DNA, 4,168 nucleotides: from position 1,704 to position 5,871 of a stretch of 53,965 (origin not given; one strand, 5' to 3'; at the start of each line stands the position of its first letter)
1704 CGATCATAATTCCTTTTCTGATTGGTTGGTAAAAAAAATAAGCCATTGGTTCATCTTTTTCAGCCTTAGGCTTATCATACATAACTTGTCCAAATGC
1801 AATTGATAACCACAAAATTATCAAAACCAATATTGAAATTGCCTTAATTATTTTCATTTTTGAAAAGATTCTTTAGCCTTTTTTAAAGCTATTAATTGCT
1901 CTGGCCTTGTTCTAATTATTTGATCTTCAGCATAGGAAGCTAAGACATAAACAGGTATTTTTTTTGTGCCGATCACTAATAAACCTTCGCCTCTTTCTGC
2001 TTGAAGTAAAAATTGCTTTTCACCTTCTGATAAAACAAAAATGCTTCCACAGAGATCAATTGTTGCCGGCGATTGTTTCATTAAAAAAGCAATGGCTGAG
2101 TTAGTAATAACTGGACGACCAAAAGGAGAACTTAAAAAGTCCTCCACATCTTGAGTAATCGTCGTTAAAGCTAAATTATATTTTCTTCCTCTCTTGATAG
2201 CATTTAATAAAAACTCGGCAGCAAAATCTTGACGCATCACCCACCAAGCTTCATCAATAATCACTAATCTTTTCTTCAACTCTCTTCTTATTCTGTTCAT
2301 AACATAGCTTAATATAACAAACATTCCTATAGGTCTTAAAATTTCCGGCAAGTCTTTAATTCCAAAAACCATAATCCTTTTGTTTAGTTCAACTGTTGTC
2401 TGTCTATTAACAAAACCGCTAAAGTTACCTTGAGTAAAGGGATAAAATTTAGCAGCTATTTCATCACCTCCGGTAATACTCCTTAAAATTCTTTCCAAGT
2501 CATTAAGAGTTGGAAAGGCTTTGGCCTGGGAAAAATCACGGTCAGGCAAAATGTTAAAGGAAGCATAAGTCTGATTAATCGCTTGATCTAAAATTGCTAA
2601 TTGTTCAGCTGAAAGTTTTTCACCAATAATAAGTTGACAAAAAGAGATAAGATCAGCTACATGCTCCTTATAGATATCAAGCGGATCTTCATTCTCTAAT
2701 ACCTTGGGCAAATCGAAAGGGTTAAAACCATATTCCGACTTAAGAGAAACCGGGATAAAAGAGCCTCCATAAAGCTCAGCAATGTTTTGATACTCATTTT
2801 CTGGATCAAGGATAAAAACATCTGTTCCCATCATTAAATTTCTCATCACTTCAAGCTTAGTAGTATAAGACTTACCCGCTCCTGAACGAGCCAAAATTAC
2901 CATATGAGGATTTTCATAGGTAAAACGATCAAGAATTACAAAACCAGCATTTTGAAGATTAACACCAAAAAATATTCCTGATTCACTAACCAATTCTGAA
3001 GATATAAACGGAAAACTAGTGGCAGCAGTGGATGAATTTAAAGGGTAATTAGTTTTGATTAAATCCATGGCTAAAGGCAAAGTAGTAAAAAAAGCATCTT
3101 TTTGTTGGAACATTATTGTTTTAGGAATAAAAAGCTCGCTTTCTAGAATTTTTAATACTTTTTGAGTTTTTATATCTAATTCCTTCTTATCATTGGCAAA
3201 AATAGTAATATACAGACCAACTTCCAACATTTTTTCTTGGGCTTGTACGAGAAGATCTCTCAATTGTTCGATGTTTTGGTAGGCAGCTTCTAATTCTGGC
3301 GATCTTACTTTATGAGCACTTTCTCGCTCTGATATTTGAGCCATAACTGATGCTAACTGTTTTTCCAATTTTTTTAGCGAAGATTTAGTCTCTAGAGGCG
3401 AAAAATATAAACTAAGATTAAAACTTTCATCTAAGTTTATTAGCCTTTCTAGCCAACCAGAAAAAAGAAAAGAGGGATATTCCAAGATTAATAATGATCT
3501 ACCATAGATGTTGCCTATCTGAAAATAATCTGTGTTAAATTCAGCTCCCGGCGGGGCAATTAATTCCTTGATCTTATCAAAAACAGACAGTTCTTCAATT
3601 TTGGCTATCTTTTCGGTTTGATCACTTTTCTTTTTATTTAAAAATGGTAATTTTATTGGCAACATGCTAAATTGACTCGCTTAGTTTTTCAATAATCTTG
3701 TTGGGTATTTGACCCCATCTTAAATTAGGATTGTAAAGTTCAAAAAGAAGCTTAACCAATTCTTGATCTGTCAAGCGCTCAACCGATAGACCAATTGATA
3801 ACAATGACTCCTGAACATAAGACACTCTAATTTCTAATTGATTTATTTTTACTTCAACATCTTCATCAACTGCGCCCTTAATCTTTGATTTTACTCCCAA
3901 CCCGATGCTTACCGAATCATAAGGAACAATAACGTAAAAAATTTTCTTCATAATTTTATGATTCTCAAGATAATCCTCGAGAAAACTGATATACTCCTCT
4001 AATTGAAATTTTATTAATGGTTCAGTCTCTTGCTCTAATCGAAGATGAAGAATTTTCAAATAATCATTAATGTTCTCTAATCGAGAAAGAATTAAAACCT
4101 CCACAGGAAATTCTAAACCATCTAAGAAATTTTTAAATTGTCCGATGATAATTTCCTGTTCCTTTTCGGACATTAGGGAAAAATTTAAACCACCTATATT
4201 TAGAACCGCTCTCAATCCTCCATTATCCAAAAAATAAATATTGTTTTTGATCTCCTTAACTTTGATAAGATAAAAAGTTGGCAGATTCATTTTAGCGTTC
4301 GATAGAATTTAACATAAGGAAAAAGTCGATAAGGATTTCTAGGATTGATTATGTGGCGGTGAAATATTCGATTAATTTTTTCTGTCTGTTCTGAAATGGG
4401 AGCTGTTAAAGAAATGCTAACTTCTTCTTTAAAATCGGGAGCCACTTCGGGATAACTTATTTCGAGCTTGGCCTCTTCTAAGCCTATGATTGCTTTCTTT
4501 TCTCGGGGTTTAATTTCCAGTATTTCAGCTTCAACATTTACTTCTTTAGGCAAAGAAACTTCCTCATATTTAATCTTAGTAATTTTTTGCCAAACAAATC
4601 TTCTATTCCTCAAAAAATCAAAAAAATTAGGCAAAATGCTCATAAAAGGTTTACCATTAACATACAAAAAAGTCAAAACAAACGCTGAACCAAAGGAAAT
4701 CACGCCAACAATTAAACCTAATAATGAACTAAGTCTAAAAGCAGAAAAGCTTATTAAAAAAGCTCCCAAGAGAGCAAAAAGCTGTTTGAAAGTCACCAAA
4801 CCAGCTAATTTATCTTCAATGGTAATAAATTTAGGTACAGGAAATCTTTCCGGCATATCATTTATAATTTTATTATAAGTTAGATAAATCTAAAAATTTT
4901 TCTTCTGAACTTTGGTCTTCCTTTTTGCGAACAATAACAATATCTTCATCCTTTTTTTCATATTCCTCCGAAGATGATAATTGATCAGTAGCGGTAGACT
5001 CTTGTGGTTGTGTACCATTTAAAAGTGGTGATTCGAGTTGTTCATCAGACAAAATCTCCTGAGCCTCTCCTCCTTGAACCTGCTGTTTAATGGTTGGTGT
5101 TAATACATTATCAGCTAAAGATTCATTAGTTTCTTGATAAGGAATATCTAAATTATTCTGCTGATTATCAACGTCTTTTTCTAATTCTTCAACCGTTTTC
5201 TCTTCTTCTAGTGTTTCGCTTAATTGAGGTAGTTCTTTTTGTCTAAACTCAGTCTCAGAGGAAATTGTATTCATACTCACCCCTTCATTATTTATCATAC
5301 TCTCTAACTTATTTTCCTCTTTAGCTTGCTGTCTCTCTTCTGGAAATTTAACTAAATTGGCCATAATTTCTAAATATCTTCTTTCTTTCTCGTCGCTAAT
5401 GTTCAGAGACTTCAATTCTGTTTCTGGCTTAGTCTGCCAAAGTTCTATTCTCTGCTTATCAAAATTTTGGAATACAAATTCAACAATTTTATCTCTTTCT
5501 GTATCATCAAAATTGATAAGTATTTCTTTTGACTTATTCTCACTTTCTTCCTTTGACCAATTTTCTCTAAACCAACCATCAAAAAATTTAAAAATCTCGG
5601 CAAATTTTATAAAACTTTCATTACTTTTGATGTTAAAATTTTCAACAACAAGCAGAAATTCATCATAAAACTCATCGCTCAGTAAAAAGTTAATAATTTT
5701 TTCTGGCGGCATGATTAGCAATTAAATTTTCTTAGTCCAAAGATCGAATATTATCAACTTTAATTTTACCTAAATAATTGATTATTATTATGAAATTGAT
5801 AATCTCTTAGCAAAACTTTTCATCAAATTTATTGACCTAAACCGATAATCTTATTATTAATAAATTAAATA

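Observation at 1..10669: Relaxase-less VirB4 / VirB6-like / PrgI-like operon with five or more partner proteins of no recognisable family: candidate host-interaction or DNA/protein-transfer machine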

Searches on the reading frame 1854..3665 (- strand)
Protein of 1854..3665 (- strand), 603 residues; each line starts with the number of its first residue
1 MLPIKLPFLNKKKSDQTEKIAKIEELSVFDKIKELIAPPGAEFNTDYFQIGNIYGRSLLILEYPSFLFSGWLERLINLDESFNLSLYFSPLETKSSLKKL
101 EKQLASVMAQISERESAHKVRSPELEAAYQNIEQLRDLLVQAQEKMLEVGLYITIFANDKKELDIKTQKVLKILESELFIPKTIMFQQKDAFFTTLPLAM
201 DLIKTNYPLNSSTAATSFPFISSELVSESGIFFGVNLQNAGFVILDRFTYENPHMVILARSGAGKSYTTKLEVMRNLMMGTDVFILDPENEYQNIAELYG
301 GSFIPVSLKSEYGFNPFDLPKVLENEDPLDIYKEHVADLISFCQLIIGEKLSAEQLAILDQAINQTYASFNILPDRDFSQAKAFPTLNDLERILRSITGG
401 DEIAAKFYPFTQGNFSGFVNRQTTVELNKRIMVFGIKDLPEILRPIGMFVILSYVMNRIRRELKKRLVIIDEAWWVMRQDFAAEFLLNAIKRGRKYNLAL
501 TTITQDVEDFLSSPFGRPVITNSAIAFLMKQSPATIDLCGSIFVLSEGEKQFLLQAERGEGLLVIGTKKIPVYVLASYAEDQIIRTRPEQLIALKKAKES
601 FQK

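Call 4: search_protein_families(library=pfam, proteins=[window:1854-3665:-], max_evalue=1)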
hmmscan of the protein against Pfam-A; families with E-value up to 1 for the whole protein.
window:1854-3665:- (603 aa): 6 families
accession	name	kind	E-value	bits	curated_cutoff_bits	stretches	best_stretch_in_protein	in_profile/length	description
PF19044.6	P-loop_TraG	-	3.2e-24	85.8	25.8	1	250-556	27-345/413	TraG P-loop domain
PF03135.19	CagE_TrbE_VirB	-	7.2e-14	52.7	21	1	48-203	59-202/204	CagE, TrbE, VirB family, component of type IV transporter system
PF12846.13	AAA_10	-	5.4e-12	45.9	27.5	1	250-513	19-289/362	AAA-like domain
PF01935.23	DUF87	-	4.2e-11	43.8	23.2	1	253-381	24-134/220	Helicase HerA, central domain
PF11130.14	TraC_F_IV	-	0.00037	20.1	28.1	1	115-200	293-375/375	TraC protein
PF12041.13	DELLA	-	0.058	13.7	23.8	1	118-149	9-40/69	Transcriptional regulator DELLA protein N terminal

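Call 5: search_protein_families(library=ncbifam, proteins=[window:1854-3665:-], max_evalue=1)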
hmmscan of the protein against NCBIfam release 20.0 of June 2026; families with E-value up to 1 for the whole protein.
window:1854-3665:- (603 aa): 16 families
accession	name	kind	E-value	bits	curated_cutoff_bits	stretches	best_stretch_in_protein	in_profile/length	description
NF045971.1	conju_CD1110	equivalog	1.9e-108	363.7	325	1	31-572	186-734/752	VirB4-like conjugal transfer ATPase, CD1110 family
NF045975.1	VirB4_plasma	equivalog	2.9e-87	293.3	590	1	10-584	276-893/894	Mbov_0397 family ICE element conjugal transfer ATPase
TIGR02746.1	TraC-F-type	equivalog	1.4e-49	168.8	567.05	1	67-538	240-716/800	type IV secretion system protein TraC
TIGR00929.1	VirB4_CagE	subfamily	1.3e-40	139.4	643.1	1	51-555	238-726/792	VirB4 family type IV secretion/conjugal transfer ATPase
NF010278.0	PRK13721.1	subfamily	4.2e-19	67.9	1177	1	121-532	337-762/874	type IV secretion system protein TraC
TIGR03783.1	Bac_Flav_CT_G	subfamily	6.1e-14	50.8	261.55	2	411-532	608-734/829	TraG family conjugative transposon ATPase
NF041017.1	DNA_import_CedB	equivalog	1e-12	47.5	700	2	440-510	445-519/590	DNA import protein CedB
NF010473.0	PRK13898.1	equivalog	4.8e-11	41.4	1050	1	253-553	448-731/801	type IV secretion system ATPase VirB4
NF010447.0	PRK13873.1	equivalog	1.1e-07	30.2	1020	1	346-525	526-698/815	conjugal transfer protein TrbE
NF053655.1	CedD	equivalog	2.2e-06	26.6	600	2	449-506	402-459/527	DNA-translocating ATPase CedD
TIGR03744.1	traC_PFL_4706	equivalog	3.7e-05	21.8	520.6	1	106-291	322-514/892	conjugative transfer ATPase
NF052333.1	ATPase_TcpF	exception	0.00021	19.3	1100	1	124-296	324-506/813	conjugal transfer ATPase TcpF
NF010404.0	PRK13830.1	subfamily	0.00033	18.5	810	2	448-509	634-697/818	conjugal transfer protein TrbE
NF042935.1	SCO6880_fam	subfamily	0.00043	19.3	60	1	69-199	345-476/477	SCO6880 family protein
NF008521.0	PRK11448.1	equivalog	0.012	13.6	729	1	15-159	62-206/1123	type I restriction-modification system endonuclease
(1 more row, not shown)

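Call 18: find_related_loci(query=window:1854-3665:-, collection=genome_contigs, flank=10000)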
Query window:1854-3665:- (603 aa) in genome_contigs; peptide patterns used: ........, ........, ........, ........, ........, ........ (x = any residue, [..] = any of these).
599 stretches matched a pattern (row limit reached: there are more); 596 encode a relative of the query (tblastn E <= 1e-3); the best 80 are kept; 80 distinct loci.
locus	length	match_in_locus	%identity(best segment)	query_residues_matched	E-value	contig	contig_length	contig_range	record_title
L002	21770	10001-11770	68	5-599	0e+0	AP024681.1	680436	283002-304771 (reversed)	MAG: Candidatus Parcubacteria bacterium KatS3mg097 DNA, complete genome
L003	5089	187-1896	46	32-603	0e+0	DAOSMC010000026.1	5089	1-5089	MAG TPA_asm: Candidatus Paceibacterota bacterium isolate AMR_MDS_1607 NODE_17881_length_5089_cov_16.980930, whole genome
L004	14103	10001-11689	46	31-595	2e-179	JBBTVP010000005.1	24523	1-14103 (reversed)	MAG: Patescibacteria group bacterium isolate H51-bin047_1 H51_bin047_1_000000000005, whole genome shotgun sequence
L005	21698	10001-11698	47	31-591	3e-179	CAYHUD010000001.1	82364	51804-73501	MAG TPA_asm: uncultured Candidatus Saccharibacteria bacterium isolate ERP119705_co16_431 genome assembly, contig: NODE_1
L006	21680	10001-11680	47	31-592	6e-179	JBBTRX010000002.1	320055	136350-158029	MAG: Patescibacteria group bacterium isolate H51-bin095_1 H51_bin095_1_000000000002, whole genome shotgun sequence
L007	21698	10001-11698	47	29-596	2e-178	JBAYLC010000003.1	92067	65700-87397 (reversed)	MAG: Candidatus Paceibacterota bacterium isolate SO_2016_GW1_94 scaffold00552_OW334_2016, whole genome shotgun sequence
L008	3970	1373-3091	45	16-592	0e+0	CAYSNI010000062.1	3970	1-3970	MAG TPA_asm: uncultured Candidatus Saccharibacteria bacterium isolate binchicken_co203_465 genome assembly, contig: k141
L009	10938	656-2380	45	16-592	2e-176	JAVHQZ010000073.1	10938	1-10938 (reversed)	MAG: Candidatus Paceibacterota bacterium isolate WB01no18_49_12 NODE_3439_length_10938_cov_7.225949, whole genome shotgu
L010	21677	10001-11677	45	36-596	4e-176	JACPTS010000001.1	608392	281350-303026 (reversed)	MAG: Candidatus Harrisonbacteria bacterium isolate NC_groundwater_738_Ag_S-0.65um_42_30 S37_SO-6_scaffold_114001, whole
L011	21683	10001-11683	47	30-592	5e-176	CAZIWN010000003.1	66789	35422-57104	MAG TPA_asm: uncultured Candidatus Saccharibacteria bacterium isolate SRP278252_co2_888 genome assembly, contig: NODE_66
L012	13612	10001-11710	46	30-599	5e-175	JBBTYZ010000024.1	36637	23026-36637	MAG: Patescibacteria group bacterium isolate H51-bin148_1 H51_bin148_1_000000000024, whole genome shotgun sequence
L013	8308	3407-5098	46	31-595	8e-175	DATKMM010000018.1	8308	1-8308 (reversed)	MAG TPA_asm: Candidatus Paceibacterota bacterium isolate SMAG_U14711 k141_823153, whole genome shotgun sequence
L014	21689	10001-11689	47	29-592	3e-174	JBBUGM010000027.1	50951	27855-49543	MAG: Patescibacteria group bacterium isolate H43-bin210_1 H43_bin210_1_000000000027, whole genome shotgun sequence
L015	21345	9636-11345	46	31-602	1e-174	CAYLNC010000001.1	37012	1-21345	MAG TPA_asm: uncultured Candidatus Saccharibacteria bacterium isolate SRP135725_co1_425 genome assembly, contig: NODE_11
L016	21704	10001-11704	46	24-592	8e-174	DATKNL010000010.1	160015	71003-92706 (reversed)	MAG TPA_asm: Candidatus Paceibacterota bacterium isolate SMAG_U14736 k141_1829652, whole genome shotgun sequence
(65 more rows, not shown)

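Call 22: search_protein_families(library=pfam, proteins=[L002:1864-2493:+, L002:2493-4790:+, L002:4787-7756:+, L002:7771-8715:+, L002:12488-13372:+, L002:13416-14621:+, L002:14562-15209:-, L002:16328-17029:-, L002:17477-18580:-, L002:18588-19703:-], max_evalue=0.01)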
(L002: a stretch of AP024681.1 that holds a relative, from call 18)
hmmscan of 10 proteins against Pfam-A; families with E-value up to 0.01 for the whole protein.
L002:1864-2493:+ (209 aa): 0 families

L002:2493-4790:+ (765 aa): 0 families

L002:4787-7756:+ (989 aa): 0 families

L002:7771-8715:+ (314 aa): 0 families

L002:12488-13372:+ (294 aa): 0 families

L002:13416-14621:+ (401 aa): 0 families

L002:14562-15209:- (215 aa): 1 family
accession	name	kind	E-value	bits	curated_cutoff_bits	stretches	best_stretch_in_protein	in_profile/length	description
PF02096.25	60KD_IMP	-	9.6e-24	84.6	35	1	28-199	2-162/163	60Kd inner membrane protein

L002:16328-17029:- (233 aa): 1 family
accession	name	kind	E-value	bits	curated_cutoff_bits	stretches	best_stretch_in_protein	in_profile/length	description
PF01996.21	F420_ligase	-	1.4e-10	41.5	25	1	27-182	2-137/218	F420-0:Gamma-glutamyl ligase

L002:17477-18580:- (367 aa): 16 families
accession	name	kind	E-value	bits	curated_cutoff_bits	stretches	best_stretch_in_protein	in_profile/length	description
PF13177.12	DNA_pol3_delta2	-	2.8e-48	164.4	27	1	17-178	2-160/161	DNA polymerase III, delta subunit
PF12169.13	DNA_pol3_gamma3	-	2.7e-16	60.1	24.4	1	235-362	2-126/143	DNA polymerase III subunits gamma and tau domain III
PF00004.35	AAA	-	2.1e-12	48.1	21.2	1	38-172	2-125/131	ATPase family associated with various cellular activities (AAA)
PF22608.2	DNAX_ATPase_lid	-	1.4e-10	41.3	27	1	183-221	2-40/49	DNA polymerase III clamp loader subunit, ATPase lid domain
PF13401.12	AAA_22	-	3e-08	34.5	27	1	38-155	9-121/130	AAA domain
PF21960.2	RCF1-5-like_lid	-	6.2e-06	26.5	27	1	186-224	2-41/43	RCF1/5-like, AAA+ ATPase lid domain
PF05496.18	RuvB_N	-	6.8e-06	26.4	27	1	7-70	2-69/159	Holliday junction DNA helicase RuvB P-loop domain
PF13191.12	AAA_16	-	1.9e-05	25.6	32.6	1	14-146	2-159/167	AAA ATPase domain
PF09848.15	SLFN-g3_helicase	-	0.0002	21.2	24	1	36-200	3-151/354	Schlafen group 3, DNA/RNA helicase domain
PF07728.20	AAA_5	-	0.00066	20.1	22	0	38-65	3-30/139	AAA domain (dynein-related subfamily)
PF00270.35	DEAD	-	0.0014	18.8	26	0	119-155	117-158/167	DEAD/DEAH box helicase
PF13173.12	AAA_14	-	0.0035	17.8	27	0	36-155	4-96/129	AAA domain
PF13604.12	AAA_30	-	0.004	17.4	27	0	38-145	22-114/191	AAA domain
PF20746.2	EndoS_Ig-like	-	0.0053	17.2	27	0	68-145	20-98/124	Endo-beta-N-acetylglucosaminidase F2, Ig-like domain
PF05729.18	NACHT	-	0.0053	17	26.7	0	38-186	4-159/167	NACHT domain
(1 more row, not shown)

L002:18588-19703:- (371 aa): 6 families
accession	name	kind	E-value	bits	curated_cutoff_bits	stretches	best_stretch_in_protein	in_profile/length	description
PF04542.20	Sigma70_r2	-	5.1e-21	74.7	24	1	137-209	1-71/71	Sigma-70 region 2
PF04539.22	Sigma70_r3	-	4.3e-20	72.1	25.3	1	218-292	1-76/78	Sigma-70 region 3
PF04545.22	Sigma70_r4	-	3.5e-19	68.5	24.1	1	306-359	1-50/50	Sigma-70, region 4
PF00140.25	Sigma70_r1_2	-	2.3e-12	47.1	22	1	99-131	1-33/34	Sigma-70 factor, region 1.2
PF03979.19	Sigma70_r1_1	-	2.8e-10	40.5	22.5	1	25-79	4-58/81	Sigma-70 factor, region 1.1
PF08281.18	Sigma70_r4_2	-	0.00078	19.5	25.7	0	300-324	1-25/54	Sigma-70, region 4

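Call 93: search_solved_structures(query=window:1854-3665:-, max_evalue=0.001)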
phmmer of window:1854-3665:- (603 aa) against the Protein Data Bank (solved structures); distinct sequences matched with E-value up to 0.001: 4.
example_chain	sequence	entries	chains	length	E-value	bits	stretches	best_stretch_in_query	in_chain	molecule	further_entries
4ag5_A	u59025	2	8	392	1.7e-34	122.7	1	229-581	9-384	TYPE IV SECRETORY PATHWAY VIRB4 COMPONENTS-LIKE PROTEIN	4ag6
7o41_A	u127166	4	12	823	0.00024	23.2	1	257-536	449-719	TrwK protein | Type IV secretion system protein virB4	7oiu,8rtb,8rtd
7o43_A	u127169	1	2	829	0.00024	23.2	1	257-536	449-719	TrwK protein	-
7o42_A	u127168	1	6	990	0.00037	22.6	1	257-536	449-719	TrwK protein,Protein hcp1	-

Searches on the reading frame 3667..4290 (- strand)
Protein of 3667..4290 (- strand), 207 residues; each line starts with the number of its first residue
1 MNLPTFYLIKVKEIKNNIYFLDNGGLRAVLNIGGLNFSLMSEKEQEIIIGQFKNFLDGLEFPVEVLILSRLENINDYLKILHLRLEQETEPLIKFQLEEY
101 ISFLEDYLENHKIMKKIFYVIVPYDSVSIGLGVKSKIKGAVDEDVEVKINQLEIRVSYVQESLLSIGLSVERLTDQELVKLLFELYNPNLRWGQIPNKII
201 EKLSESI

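Call 4: search_protein_families(library=pfam, proteins=[window:3667-4290:-], max_evalue=1)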
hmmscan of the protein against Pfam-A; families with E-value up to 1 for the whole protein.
window:3667-4290:- (207 aa): 1 family
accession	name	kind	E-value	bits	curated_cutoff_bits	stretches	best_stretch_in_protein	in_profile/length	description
PF11130.14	TraC_F_IV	-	0.0021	17.6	28.1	1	134-193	123-177/375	TraC protein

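Call 5: search_protein_families(library=ncbifam, proteins=[window:3667-4290:-], max_evalue=1)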
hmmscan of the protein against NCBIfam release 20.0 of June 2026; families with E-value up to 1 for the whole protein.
window:3667-4290:- (207 aa): 2 families
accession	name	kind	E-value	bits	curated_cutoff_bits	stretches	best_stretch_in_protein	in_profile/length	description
NF045975.1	VirB4_plasma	equivalog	1.5e-10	39.5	590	2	7-123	106-234/894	Mbov_0397 family ICE element conjugal transfer ATPase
NF041427.1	TrsD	subfamily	8.3e-05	22.5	200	1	17-187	27-200/201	TrsD/TraD family conjugative transfer protein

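Call 8: search_protein_families(library=phrogs, proteins=[window:3667-4290:-], max_evalue=0.1)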
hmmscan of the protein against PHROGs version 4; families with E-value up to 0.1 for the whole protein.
window:3667-4290:- (207 aa): 1 family
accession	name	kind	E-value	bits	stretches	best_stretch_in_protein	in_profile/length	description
phrog_2666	-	head and packaging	0.00046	20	1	24-122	6-90/555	terminase large subunit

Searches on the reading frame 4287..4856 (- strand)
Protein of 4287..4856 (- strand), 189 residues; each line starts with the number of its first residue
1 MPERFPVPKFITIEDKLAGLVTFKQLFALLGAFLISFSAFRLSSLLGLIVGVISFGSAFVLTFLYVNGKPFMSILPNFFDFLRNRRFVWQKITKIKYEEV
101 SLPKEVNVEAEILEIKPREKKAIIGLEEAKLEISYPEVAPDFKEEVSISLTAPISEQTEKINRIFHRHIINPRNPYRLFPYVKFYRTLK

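Call 4: search_protein_families(library=pfam, proteins=[window:4287-4856:-], max_evalue=1)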
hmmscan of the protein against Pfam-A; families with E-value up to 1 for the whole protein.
window:4287-4856:- (189 aa): 1 family
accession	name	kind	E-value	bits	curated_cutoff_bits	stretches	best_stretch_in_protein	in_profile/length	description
PF12666.12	PrgI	-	0.0016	19.4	27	1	7-86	2-88/91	PrgI family protein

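Call 5: search_protein_families(library=ncbifam, proteins=[window:4287-4856:-], max_evalue=1)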
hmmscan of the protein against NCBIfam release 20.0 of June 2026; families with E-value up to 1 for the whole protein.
window:4287-4856:- (189 aa): 2 families
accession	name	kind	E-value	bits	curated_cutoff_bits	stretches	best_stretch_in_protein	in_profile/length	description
NF042935.1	SCO6880_fam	subfamily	0.0066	15.4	60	1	21-89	17-85/477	SCO6880 family protein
NF049999.1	transpos_IS701_3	equivalog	0.15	10.9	170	1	24-94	4-72/412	IS701 family transposase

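Call 8: search_protein_families(library=phrogs, proteins=[window:4287-4856:-], max_evalue=0.1)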
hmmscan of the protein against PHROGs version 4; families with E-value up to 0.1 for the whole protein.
window:4287-4856:- (189 aa): 1 family
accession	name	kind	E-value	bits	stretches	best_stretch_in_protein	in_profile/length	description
phrog_3494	-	unknown function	0.094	13.9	0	79-132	2-55/93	-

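Call 85: search_protein_families(library=pfam, alignment_id=A6, max_evalue=0.01)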
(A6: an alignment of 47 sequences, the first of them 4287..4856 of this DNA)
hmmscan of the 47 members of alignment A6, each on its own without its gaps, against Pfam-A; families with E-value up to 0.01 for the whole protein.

A. member 1, window:4287-4856:- (189 aa): 1 family
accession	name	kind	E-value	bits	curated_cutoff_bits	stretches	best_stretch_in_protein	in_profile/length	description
PF12666.12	PrgI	-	0.0016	19.4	27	1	7-86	2-88/91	PrgI family protein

B. families by the number of members that match (of 47 scanned): 3 families
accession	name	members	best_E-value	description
PF12666.12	PrgI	46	9.7e-12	PrgI family protein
PF12648.12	TcpE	11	6.7e-06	TcpE family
PF10445.14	DUF2456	1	0.0011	Protein of unknown function (DUF2456)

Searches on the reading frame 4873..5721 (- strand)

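Call 4: search_protein_families(library=pfam, proteins=[window:4873-5721:-], max_evalue=1)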
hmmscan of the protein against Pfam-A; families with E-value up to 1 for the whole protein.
window:4873-5721:- (282 aa): 1 family
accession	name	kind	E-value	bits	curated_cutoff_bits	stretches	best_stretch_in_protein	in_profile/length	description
PF20302.4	HisK-N-like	-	0.053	14.2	27.8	1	73-155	6-88/132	HisK-N-like globin domain of the ASK signalosome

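Call 5: search_protein_families(library=ncbifam, proteins=[window:4873-5721:-], max_evalue=1)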
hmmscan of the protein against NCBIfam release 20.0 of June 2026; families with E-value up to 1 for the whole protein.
window:4873-5721:- (282 aa): 0 families

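Call 8: search_protein_families(library=phrogs, proteins=[window:4873-5721:-], max_evalue=0.1)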
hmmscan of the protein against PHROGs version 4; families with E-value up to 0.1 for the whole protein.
window:4873-5721:- (282 aa): 0 families
